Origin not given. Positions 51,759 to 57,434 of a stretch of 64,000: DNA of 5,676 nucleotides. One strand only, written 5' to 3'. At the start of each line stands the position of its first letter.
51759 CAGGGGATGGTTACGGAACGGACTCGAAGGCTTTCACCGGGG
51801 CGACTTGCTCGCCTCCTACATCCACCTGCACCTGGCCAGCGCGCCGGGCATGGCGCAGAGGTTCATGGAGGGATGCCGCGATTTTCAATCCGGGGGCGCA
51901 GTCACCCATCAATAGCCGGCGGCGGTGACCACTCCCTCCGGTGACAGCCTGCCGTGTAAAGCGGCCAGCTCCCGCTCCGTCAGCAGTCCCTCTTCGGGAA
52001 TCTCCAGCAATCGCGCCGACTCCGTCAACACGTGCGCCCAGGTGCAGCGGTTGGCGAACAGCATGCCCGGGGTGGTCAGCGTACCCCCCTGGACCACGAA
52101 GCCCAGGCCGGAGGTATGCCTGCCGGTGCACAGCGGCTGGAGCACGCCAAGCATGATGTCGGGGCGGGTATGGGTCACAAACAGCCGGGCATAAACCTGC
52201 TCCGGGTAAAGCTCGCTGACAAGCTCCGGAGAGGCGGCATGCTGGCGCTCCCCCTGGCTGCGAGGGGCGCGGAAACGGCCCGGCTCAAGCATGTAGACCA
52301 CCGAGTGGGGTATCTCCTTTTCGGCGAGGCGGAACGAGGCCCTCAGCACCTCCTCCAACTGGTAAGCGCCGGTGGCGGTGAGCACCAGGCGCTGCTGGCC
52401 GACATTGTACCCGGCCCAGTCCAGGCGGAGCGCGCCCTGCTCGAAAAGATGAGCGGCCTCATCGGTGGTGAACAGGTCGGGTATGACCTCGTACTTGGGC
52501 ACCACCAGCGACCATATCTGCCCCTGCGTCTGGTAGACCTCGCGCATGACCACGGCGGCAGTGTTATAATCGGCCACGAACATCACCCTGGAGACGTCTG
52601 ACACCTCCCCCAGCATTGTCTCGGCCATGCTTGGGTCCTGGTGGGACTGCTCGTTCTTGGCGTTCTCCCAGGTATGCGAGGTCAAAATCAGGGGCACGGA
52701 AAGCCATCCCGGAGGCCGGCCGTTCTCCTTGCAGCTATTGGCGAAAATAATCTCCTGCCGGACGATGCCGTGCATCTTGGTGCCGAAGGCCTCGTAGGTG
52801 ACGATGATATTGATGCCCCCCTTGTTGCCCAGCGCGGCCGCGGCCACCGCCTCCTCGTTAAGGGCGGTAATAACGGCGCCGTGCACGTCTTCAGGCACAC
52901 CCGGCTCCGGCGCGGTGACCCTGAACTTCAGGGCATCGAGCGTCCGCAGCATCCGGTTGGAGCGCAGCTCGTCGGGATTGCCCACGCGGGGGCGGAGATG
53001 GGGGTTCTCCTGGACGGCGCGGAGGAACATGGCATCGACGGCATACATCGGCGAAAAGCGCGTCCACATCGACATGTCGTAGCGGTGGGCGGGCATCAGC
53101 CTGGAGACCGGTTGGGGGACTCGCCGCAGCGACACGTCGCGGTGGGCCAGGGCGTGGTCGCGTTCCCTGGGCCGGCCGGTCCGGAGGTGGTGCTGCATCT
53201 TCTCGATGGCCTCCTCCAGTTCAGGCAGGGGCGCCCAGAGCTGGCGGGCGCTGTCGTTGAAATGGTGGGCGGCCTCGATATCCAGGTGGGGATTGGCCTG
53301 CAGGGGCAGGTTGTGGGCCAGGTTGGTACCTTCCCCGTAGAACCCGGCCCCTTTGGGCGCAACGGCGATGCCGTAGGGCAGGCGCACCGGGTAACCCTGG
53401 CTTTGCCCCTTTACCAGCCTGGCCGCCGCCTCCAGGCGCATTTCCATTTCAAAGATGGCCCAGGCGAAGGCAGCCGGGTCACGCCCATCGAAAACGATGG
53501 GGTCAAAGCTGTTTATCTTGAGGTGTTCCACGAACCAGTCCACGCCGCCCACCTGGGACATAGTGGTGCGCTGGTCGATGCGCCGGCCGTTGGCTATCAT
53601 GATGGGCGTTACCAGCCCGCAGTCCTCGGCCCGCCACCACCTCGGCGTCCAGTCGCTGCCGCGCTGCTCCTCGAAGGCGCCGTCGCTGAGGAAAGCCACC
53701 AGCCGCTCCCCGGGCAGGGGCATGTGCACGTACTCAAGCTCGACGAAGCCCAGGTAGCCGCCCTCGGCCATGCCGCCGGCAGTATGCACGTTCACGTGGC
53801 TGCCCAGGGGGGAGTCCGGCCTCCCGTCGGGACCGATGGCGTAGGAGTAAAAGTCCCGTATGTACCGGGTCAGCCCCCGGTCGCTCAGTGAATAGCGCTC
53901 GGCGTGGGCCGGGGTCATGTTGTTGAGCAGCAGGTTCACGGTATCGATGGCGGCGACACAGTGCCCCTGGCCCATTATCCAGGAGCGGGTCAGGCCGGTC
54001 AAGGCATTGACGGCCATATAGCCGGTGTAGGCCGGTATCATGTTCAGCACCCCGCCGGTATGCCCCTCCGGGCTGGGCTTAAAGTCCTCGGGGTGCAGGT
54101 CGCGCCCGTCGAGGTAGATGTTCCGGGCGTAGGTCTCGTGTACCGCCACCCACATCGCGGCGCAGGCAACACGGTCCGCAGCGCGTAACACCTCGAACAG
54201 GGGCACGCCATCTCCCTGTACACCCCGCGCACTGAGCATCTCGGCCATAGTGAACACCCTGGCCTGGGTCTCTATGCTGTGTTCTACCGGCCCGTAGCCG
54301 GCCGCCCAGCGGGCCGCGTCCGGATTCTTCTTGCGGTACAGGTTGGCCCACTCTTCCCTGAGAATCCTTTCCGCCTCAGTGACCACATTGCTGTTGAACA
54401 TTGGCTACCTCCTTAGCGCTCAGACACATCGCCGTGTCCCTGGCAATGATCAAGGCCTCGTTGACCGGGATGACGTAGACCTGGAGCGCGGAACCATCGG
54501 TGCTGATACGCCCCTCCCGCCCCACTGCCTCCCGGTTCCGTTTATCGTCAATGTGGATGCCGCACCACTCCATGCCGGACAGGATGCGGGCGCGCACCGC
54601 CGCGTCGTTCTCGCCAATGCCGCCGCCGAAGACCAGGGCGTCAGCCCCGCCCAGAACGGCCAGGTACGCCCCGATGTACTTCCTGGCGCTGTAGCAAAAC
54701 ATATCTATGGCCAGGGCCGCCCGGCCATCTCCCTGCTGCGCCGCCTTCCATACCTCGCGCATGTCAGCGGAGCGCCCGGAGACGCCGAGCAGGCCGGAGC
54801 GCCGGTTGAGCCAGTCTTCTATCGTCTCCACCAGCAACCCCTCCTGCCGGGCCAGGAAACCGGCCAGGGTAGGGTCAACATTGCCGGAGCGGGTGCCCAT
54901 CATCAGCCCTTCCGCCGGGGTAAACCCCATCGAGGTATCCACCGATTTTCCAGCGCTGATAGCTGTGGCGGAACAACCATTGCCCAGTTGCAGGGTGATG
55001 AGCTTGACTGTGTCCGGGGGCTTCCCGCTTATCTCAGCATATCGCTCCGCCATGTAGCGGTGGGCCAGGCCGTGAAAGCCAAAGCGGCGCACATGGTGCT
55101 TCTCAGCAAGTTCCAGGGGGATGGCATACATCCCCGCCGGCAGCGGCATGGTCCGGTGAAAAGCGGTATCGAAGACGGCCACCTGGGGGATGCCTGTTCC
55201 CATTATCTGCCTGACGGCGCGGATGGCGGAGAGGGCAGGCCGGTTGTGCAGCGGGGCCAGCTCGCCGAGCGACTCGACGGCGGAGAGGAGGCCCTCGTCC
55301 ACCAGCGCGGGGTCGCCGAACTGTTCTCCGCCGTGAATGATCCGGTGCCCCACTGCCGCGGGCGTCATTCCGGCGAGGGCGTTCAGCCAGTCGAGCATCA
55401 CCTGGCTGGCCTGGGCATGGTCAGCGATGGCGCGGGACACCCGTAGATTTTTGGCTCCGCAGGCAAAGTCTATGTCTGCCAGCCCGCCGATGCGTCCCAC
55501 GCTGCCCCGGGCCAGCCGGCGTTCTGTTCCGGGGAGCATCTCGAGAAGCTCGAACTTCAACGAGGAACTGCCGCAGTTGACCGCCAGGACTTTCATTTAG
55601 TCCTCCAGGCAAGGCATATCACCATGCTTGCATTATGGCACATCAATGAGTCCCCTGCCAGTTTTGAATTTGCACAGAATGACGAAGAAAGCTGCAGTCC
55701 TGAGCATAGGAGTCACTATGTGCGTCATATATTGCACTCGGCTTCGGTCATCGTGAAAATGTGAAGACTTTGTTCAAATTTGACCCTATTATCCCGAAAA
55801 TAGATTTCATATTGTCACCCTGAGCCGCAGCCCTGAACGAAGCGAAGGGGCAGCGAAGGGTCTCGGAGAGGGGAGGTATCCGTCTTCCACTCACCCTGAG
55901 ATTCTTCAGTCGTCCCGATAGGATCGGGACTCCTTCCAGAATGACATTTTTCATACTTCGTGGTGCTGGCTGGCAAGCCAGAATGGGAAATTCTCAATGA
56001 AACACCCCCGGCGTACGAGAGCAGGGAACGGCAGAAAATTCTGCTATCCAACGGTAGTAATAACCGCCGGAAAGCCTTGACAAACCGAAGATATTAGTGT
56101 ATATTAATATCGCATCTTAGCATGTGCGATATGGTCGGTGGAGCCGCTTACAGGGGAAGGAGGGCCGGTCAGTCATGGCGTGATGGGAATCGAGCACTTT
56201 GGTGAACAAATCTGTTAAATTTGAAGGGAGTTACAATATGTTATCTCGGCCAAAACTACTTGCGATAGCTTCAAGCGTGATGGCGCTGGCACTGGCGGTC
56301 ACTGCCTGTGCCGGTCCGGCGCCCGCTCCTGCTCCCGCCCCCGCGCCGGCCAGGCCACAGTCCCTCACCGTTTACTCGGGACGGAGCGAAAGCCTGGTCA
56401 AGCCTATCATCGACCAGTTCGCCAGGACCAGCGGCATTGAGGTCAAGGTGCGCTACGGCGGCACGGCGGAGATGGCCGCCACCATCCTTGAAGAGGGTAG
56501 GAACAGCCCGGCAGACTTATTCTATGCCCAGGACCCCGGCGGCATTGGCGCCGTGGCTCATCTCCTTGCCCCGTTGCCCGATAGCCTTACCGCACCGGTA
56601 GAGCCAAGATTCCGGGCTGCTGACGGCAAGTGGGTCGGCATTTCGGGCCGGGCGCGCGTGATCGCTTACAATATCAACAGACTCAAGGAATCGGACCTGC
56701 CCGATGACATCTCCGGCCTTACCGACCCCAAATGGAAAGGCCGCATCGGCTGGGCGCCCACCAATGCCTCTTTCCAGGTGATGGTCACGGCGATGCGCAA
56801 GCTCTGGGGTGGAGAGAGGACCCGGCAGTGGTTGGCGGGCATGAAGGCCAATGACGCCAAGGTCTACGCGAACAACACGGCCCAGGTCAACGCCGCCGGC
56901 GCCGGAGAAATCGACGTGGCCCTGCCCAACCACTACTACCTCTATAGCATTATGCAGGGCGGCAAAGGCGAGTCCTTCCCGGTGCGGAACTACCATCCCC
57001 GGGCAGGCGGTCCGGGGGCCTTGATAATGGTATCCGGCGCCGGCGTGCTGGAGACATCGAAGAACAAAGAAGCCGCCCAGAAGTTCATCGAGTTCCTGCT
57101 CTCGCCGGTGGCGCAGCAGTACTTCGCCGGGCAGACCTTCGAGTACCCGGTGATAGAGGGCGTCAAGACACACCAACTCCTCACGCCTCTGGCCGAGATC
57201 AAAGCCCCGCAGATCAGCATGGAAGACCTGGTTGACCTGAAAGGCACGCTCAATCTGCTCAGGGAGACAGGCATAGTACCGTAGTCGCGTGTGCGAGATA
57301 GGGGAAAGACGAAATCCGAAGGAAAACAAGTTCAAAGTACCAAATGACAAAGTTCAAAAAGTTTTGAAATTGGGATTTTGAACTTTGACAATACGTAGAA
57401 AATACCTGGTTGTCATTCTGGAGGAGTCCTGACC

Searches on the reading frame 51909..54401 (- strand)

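Call 14: search_protein_families(library=pfam, proteins=[window:51909-54401:-], max_evalue=0.0001)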
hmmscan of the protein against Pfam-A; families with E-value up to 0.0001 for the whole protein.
window:51909-54401:- (830 aa): 2 families
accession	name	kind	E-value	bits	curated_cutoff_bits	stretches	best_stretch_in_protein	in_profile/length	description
PF03894.20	XFP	-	3.9e-37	128.2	22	1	456-624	4-176/177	D-xylulose 5-phosphate/D-fructose 6-phosphate phosphoketolase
PF09364.15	XFP_N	-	1.4e-11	44.3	23.7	1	72-368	7-307/364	XFP N-terminal domain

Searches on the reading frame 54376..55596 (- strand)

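Call 14: search_protein_families(library=pfam, proteins=[window:54376-55596:-], max_evalue=0.0001)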
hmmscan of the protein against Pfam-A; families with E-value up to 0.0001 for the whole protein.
window:54376-55596:- (406 aa): 1 family
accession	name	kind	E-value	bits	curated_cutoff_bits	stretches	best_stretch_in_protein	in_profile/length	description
PF00871.23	Acetate_kinase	-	2.1e-122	409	22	1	2-386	1-392/392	Acetokinase family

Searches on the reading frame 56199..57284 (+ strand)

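Call 14: search_protein_families(library=pfam, proteins=[window:56199-57284:+], max_evalue=0.0001)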
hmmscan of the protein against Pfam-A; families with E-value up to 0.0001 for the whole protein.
window:56199-57284:+ (361 aa): 4 families
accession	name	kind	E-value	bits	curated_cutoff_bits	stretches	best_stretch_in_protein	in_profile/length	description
PF13343.11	SBP_bac_6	-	1.1e-22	81.2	24.6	1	137-326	49-222/245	Bacterial extracellular solute-binding protein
PF13416.11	SBP_bac_8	-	1.9e-22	80.8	27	1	70-327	2-270/279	Bacterial extracellular solute-binding protein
PF01547.30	SBP_bac_1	-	3.1e-17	64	26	1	64-307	6-307/307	Bacterial extracellular solute-binding protein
PF13531.11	SBP_bac_11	-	1.5e-14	54.8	25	1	56-312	1-224/227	Bacterial extracellular solute-binding protein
